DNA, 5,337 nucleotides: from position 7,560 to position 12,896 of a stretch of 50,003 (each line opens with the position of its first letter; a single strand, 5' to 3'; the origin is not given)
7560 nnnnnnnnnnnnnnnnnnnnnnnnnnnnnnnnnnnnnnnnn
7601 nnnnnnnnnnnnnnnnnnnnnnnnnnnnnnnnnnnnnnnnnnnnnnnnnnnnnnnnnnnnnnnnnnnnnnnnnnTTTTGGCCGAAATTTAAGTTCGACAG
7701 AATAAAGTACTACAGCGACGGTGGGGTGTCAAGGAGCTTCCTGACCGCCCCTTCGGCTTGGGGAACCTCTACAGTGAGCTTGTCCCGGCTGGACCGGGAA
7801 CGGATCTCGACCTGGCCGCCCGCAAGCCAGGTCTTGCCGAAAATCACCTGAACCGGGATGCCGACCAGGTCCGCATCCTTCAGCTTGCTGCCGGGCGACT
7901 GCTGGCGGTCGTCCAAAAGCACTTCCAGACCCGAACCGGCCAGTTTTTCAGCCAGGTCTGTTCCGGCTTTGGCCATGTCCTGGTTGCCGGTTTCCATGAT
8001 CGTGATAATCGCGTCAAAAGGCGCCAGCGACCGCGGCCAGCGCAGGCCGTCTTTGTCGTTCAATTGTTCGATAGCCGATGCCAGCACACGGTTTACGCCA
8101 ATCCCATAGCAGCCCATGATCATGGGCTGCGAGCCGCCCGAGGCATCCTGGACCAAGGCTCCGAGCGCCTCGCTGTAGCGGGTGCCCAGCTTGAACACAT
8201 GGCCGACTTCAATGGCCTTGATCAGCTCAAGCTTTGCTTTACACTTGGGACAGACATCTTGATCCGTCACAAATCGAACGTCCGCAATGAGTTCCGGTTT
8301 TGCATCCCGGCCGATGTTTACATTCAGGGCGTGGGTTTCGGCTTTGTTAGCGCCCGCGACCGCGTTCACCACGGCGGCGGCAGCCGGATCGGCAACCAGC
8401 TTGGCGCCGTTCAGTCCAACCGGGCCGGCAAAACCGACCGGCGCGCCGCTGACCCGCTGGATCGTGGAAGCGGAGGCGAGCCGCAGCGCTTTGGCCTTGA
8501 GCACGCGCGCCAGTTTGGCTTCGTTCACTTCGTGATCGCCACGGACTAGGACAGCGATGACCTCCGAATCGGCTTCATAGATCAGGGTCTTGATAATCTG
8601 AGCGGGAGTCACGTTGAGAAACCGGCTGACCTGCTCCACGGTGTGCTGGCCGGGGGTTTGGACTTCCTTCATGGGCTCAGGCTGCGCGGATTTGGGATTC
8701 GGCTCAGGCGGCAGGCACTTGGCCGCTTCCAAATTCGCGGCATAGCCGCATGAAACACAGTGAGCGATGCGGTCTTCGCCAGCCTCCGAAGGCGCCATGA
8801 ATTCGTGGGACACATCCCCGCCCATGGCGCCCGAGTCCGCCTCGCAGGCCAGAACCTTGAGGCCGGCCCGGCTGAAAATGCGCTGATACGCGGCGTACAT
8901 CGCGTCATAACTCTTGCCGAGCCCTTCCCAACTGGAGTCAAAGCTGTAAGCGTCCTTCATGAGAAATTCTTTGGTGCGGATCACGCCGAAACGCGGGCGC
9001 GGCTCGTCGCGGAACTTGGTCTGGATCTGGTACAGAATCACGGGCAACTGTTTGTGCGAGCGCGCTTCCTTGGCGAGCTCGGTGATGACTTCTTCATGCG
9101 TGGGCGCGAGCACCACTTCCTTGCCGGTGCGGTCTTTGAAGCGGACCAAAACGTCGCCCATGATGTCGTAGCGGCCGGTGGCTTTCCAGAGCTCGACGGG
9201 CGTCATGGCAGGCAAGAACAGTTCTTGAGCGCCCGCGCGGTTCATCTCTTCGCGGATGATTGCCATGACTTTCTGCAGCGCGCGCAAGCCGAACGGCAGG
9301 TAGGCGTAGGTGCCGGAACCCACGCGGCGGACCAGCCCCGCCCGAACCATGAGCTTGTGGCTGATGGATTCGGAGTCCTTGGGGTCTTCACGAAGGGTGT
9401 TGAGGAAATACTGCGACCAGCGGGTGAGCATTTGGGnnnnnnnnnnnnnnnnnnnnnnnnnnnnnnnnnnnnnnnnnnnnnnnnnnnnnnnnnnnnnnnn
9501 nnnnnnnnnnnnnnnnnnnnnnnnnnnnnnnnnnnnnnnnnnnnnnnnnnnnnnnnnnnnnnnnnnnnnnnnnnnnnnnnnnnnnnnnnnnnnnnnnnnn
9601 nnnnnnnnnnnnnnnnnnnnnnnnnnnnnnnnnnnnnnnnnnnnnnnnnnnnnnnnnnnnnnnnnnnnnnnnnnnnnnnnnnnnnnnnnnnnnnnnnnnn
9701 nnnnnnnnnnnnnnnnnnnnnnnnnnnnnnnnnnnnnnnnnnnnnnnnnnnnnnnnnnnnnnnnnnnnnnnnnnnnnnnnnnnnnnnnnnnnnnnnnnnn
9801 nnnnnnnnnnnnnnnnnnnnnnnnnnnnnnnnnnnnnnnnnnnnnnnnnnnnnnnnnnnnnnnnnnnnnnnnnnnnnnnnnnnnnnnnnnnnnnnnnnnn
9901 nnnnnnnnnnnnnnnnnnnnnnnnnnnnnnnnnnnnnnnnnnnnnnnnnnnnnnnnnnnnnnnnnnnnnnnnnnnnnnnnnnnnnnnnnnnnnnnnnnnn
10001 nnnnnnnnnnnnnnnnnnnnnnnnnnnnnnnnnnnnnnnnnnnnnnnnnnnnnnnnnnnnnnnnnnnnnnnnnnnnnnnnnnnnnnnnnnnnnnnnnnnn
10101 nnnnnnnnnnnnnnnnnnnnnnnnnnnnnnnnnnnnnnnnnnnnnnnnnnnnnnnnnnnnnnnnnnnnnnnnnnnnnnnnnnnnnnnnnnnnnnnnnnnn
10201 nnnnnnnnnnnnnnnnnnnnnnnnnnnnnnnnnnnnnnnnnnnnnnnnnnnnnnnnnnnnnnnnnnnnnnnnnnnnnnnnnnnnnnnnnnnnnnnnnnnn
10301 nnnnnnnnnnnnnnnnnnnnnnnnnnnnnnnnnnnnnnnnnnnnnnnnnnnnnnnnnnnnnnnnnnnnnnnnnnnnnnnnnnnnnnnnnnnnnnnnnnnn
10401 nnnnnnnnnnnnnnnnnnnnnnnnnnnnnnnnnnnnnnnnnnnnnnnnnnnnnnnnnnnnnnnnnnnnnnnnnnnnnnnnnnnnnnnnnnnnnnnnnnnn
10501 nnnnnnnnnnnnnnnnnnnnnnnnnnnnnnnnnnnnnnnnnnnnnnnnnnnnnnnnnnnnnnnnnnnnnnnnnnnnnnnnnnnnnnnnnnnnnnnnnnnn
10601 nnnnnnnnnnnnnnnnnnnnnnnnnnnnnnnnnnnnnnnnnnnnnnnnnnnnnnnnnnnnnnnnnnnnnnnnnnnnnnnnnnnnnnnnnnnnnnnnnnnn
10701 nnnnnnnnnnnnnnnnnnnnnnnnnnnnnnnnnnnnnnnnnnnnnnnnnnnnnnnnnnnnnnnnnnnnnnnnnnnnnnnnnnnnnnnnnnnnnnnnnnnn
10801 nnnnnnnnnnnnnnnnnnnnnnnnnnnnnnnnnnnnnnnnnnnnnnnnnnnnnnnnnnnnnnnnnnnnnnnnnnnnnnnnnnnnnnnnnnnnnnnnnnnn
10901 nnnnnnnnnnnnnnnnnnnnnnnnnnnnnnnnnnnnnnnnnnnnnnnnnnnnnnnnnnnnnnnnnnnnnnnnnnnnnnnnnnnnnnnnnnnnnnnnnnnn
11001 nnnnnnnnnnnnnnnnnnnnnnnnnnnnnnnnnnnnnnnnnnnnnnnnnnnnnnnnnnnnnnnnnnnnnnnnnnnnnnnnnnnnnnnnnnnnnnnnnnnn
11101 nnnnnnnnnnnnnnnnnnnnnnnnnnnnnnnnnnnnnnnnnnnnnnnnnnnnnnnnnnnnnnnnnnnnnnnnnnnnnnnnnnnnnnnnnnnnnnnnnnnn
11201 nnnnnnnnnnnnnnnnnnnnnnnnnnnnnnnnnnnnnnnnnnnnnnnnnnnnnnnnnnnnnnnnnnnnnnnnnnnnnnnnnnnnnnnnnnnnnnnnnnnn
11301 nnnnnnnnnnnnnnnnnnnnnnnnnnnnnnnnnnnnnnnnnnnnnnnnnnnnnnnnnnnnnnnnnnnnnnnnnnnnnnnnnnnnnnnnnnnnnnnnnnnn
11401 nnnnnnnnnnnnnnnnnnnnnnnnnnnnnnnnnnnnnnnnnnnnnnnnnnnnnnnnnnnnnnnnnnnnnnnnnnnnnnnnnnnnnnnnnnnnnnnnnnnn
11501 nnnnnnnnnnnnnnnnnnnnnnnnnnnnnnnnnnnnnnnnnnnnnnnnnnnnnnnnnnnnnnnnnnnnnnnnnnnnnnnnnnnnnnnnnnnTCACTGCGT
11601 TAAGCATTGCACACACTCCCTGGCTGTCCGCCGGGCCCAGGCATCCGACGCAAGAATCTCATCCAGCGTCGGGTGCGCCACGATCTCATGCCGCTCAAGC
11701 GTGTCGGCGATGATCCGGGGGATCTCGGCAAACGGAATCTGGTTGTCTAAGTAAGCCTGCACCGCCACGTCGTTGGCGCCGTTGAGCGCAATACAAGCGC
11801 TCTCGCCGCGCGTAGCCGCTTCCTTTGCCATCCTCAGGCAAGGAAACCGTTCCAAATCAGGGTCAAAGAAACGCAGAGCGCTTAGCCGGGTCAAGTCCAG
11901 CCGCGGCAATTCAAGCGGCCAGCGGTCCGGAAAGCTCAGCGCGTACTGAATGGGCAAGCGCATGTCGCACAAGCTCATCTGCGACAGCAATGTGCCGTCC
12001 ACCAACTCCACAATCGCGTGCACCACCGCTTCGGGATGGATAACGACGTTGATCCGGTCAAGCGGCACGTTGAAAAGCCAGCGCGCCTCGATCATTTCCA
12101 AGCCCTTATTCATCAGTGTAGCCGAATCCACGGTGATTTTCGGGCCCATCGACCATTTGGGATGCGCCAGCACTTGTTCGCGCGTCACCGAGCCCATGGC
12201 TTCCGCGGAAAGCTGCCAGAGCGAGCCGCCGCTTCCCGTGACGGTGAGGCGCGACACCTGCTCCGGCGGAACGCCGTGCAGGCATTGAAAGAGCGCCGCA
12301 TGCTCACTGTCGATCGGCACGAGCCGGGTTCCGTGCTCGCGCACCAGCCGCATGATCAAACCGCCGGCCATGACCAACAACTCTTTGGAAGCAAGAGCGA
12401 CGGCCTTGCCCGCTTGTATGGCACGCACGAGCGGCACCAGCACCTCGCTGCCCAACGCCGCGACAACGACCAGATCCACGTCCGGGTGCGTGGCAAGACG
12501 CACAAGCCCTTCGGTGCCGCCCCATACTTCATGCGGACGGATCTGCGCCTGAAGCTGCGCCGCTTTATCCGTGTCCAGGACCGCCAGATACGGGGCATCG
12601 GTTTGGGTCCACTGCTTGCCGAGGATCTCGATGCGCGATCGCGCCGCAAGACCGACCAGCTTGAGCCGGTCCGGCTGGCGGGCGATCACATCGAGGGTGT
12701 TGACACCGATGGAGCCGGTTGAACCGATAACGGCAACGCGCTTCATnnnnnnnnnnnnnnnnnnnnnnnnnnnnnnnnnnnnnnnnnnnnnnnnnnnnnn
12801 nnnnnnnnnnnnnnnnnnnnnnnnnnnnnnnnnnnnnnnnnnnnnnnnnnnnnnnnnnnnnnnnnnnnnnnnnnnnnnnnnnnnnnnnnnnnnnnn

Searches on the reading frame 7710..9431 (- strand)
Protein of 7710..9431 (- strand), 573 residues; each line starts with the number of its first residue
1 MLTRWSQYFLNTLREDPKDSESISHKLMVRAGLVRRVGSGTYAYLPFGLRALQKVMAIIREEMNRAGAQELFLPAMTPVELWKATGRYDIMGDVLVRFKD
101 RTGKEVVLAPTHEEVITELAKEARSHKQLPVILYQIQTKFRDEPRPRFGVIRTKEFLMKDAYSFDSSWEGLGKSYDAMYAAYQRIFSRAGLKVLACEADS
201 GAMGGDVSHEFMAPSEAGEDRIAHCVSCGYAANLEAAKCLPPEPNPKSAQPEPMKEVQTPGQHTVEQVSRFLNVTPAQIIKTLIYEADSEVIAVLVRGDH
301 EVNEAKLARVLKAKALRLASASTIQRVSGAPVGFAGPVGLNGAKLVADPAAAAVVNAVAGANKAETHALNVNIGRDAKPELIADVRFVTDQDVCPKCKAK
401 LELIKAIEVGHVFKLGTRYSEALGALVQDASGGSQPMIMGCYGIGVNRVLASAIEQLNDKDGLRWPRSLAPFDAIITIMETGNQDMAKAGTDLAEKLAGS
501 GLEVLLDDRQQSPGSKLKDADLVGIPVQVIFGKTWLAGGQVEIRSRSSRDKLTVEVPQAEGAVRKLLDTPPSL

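Call 29: search_protein_families(library=pfam, proteins=[window:7710-9431:-], max_evalue=0.00001)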
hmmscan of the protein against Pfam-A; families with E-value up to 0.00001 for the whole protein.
window:7710-9431:- (573 aa): 3 families
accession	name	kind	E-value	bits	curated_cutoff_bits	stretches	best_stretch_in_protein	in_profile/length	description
PF00587.30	tRNA-synt_2b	-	6.9e-28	98.3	29.3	1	97-456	2-178/179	tRNA synthetase class II core domain (G, H, P, S and T)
PF04073.20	tRNA_edit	-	1.9e-24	86.5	25.5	1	259-368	1-113/123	Aminoacyl-tRNA editing domain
PF03129.25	HGTP_anticodon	-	6.6e-15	55.5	21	1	476-565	5-93/94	Anticodon binding domain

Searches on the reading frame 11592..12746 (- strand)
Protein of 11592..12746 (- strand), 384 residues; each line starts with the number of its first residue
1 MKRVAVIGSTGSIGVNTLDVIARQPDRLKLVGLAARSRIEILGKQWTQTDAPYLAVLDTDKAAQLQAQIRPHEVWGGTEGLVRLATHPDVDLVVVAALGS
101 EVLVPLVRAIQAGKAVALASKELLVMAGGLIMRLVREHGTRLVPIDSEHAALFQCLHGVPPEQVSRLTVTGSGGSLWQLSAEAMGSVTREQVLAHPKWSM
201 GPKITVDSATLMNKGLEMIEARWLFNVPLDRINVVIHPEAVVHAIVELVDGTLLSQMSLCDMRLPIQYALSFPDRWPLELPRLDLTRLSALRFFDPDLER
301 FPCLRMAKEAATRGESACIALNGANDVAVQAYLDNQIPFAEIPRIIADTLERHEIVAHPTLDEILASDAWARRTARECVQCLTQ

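Call 88: search_protein_families(library=pfam, proteins=[window:11592-12746:-], max_evalue=0.0001)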
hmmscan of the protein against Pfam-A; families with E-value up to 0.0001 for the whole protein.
window:11592-12746:- (384 aa): 3 families
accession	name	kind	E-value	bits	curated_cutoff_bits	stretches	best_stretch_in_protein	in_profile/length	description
PF13288.12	DXPR_C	-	2.3e-38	131.4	27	1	257-373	1-114/115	DXP reductoisomerase C-terminal domain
PF08436.17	DXP_redisom_C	-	7e-35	119.5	26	1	142-225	1-84/84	1-deoxy-D-xylulose 5-phosphate reductoisomerase C-terminal domain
PF02670.22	DXP_reductoisom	-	8.3e-33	114.3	21.7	1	4-128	1-129/129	1-deoxy-D-xylulose 5-phosphate reductoisomerase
